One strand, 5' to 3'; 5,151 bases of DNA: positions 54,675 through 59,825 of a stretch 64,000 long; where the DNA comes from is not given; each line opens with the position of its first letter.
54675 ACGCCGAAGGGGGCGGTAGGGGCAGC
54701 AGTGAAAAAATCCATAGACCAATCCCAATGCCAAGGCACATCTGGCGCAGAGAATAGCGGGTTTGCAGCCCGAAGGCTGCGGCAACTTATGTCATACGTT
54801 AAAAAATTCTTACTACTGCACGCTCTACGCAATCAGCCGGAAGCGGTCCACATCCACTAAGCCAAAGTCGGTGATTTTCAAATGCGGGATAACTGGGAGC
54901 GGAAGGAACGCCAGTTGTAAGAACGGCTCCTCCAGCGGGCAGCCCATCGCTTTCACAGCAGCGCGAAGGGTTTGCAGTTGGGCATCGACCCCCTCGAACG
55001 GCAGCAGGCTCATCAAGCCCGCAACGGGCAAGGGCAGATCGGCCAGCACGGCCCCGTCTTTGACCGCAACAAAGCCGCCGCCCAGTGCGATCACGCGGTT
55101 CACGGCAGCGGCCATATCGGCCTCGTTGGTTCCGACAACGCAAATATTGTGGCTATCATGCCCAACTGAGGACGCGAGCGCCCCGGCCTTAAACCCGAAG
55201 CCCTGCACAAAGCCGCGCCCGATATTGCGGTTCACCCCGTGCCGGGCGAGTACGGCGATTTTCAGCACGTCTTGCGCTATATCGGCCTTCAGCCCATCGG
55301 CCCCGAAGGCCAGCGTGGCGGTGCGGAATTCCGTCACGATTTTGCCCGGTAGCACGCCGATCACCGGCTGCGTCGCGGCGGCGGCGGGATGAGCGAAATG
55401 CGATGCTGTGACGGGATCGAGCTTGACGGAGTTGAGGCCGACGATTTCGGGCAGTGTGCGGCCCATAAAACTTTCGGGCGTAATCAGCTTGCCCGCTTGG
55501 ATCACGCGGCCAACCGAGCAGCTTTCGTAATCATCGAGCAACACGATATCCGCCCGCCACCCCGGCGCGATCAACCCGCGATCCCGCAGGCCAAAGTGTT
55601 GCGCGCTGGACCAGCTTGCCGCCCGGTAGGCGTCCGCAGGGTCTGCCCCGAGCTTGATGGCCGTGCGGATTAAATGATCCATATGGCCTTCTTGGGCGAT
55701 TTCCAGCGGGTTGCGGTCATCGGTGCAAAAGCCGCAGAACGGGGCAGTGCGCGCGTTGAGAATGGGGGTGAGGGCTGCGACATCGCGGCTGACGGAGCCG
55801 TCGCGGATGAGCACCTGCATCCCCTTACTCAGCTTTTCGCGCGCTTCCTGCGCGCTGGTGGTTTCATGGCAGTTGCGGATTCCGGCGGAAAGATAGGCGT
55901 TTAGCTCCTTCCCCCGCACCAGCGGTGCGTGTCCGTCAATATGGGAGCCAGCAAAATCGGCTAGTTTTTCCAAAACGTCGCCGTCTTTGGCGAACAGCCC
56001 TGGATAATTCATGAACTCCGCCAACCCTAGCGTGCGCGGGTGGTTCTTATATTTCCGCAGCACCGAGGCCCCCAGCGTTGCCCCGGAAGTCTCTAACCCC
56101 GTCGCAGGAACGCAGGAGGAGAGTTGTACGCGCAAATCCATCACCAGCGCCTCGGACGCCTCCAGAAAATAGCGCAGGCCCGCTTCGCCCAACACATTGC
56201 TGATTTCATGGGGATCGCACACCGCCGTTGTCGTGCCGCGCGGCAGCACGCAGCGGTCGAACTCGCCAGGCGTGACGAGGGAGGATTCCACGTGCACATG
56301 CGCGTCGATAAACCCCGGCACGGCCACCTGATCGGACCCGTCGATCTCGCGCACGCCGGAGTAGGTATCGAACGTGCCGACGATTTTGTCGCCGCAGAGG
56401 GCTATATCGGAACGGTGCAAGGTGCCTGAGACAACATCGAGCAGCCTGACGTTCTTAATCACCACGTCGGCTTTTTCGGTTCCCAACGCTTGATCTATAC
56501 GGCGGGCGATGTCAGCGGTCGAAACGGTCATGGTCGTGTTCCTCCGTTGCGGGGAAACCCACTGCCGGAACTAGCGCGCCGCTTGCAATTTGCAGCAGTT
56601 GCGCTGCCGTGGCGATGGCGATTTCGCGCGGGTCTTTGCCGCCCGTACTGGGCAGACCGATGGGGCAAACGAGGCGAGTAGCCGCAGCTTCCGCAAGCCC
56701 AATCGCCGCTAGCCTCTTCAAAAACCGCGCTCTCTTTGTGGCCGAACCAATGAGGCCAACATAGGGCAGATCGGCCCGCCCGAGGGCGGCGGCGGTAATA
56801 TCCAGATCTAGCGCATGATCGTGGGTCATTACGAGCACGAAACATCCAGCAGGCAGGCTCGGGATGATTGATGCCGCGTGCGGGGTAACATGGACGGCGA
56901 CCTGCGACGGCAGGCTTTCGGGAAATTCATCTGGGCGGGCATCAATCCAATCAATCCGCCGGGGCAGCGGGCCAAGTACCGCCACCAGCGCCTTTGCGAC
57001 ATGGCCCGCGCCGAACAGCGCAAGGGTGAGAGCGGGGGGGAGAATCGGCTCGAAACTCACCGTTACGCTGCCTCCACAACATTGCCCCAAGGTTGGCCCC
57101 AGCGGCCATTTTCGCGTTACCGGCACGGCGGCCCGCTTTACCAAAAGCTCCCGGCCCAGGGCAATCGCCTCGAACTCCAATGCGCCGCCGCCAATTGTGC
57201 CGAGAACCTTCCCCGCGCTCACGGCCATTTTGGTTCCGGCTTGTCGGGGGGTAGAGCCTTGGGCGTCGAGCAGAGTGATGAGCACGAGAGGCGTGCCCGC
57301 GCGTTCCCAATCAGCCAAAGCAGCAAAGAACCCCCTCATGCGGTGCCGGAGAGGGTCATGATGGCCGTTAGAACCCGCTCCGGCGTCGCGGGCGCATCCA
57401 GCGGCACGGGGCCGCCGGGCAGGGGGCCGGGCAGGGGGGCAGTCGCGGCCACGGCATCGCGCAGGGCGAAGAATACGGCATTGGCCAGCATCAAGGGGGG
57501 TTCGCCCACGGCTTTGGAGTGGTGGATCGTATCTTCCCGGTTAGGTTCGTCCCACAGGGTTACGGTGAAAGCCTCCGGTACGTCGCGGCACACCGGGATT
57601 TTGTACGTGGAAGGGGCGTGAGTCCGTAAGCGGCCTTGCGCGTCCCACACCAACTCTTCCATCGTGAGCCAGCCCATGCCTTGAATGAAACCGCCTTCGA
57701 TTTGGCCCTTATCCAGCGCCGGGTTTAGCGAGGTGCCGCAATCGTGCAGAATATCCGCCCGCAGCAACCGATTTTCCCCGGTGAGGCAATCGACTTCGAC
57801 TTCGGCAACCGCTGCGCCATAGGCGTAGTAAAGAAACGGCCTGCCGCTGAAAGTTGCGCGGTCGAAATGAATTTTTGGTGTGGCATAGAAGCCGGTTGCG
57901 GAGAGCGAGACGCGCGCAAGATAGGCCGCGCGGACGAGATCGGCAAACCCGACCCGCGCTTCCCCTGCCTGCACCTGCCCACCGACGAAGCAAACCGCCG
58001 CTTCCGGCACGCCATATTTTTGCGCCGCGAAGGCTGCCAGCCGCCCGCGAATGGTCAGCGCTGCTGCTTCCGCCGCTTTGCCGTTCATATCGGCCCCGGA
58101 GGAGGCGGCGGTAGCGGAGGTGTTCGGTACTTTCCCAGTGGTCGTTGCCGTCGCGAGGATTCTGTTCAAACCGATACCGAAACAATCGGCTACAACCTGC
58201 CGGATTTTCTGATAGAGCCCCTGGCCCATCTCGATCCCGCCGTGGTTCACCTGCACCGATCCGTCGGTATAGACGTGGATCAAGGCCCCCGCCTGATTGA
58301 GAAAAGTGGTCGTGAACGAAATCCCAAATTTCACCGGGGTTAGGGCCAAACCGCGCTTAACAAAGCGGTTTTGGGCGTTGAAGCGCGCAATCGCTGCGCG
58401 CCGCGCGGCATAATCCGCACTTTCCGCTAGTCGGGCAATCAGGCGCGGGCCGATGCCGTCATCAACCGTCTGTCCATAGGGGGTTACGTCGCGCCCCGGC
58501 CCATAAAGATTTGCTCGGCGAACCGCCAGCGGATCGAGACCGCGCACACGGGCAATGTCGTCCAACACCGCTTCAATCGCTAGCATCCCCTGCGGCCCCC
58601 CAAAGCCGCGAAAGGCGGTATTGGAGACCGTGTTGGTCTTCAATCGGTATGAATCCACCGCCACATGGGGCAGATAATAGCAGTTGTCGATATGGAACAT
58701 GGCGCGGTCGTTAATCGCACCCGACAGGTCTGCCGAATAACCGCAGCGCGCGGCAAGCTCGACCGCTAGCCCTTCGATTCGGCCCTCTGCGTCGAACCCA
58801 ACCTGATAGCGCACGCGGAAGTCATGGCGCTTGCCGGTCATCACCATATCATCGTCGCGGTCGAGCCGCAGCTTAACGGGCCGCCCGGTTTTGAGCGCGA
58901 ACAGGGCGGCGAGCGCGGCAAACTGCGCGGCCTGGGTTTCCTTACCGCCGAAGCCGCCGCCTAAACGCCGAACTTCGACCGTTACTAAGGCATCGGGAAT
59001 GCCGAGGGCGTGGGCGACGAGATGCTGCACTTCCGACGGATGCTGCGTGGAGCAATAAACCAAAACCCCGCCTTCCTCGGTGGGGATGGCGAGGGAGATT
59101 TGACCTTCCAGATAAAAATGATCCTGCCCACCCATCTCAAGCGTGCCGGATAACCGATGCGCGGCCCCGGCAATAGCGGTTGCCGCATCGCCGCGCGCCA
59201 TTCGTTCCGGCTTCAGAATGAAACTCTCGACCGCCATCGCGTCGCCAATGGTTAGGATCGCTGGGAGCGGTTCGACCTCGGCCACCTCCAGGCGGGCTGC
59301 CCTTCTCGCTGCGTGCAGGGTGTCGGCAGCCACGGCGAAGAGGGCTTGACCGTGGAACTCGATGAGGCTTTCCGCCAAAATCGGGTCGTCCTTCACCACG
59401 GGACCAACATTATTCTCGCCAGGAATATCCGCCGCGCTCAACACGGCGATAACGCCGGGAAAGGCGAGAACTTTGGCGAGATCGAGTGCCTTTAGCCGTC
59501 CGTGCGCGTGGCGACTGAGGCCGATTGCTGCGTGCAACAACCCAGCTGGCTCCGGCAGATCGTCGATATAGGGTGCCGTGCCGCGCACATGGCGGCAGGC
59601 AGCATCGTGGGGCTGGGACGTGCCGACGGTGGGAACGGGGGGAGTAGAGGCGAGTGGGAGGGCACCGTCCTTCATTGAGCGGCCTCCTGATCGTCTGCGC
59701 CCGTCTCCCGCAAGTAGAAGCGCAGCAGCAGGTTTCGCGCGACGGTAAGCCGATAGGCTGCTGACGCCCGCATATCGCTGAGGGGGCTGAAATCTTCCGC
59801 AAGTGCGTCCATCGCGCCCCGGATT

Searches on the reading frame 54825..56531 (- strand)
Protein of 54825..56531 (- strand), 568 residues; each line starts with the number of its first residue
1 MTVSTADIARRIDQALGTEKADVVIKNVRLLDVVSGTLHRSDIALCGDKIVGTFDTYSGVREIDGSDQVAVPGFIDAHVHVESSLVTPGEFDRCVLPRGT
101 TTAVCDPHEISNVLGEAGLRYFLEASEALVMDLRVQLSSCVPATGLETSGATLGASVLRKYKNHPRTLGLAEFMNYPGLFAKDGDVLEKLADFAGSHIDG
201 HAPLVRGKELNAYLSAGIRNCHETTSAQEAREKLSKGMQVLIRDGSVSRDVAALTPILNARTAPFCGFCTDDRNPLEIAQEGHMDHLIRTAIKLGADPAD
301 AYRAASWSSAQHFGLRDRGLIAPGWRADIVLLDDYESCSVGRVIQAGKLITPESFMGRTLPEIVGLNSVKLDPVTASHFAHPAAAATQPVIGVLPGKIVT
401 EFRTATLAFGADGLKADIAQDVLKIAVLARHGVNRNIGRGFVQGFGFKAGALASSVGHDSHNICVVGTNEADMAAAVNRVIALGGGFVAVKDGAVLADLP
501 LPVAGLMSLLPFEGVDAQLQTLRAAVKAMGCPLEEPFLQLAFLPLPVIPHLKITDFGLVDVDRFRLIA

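Call 67: search_protein_families(library=pfam, proteins=[window:54825-56531:-], max_evalue=0.0001)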
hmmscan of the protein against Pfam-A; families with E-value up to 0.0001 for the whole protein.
window:54825-56531:- (568 aa): 3 families
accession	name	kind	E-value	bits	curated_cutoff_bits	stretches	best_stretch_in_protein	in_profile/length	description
PF13382.11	Adenine_deam_C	-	1.5e-64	216.9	27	1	398-564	2-168/169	Adenine deaminase C-terminal domain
PF01979.26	Amidohydro_1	-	5.1e-29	102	25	1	70-348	2-343/345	Amidohydrolase family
PF07969.17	Amidohydro_3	-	1.3e-07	32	29.7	0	297-334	408-446/472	Amidohydrolase family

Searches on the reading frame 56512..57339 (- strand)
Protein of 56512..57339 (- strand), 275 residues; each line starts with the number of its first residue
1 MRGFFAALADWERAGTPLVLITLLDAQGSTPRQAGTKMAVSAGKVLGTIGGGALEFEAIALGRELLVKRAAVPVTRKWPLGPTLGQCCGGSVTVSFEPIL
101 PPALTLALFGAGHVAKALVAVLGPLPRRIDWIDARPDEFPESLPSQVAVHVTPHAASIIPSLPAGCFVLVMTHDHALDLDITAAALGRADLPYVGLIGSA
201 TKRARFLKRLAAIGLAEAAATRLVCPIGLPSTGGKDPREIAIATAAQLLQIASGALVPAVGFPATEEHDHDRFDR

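Call 67: search_protein_families(library=pfam, proteins=[window:56512-57339:-], max_evalue=0.0001)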
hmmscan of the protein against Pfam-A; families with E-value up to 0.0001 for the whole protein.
window:56512-57339:- (275 aa): 2 families
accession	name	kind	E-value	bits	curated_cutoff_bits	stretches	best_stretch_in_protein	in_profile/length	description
PF13478.12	XdhC_C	-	6e-33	114.5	29.7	1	106-248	1-125/125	XdhC Rossmann domain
PF02625.21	XdhC_CoxI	-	1.4e-15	57.4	24.3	1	11-68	1-59/68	XdhC and CoxI family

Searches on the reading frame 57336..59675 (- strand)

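Call 67: search_protein_families(library=pfam, proteins=[window:57336-59675:-], max_evalue=0.0001)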
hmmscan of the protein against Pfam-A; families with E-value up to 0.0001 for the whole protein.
window:57336-59675:- (779 aa): 3 families
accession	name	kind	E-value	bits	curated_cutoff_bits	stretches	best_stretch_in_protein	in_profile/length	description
PF20256.3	MoCoBD_2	-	6.7e-99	331.4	27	1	416-700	2-283/283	Molybdopterin cofactor-binding domain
PF02738.23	MoCoBD_1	-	7.3e-87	291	27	1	158-390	12-244/244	Molybdopterin cofactor-binding domain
PF01315.27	Ald_Xan_dh_C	-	1e-21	77.8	31.3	1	32-136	2-108/110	Aldehyde oxidase and xanthine dehydrogenase, a/b hammerhead domain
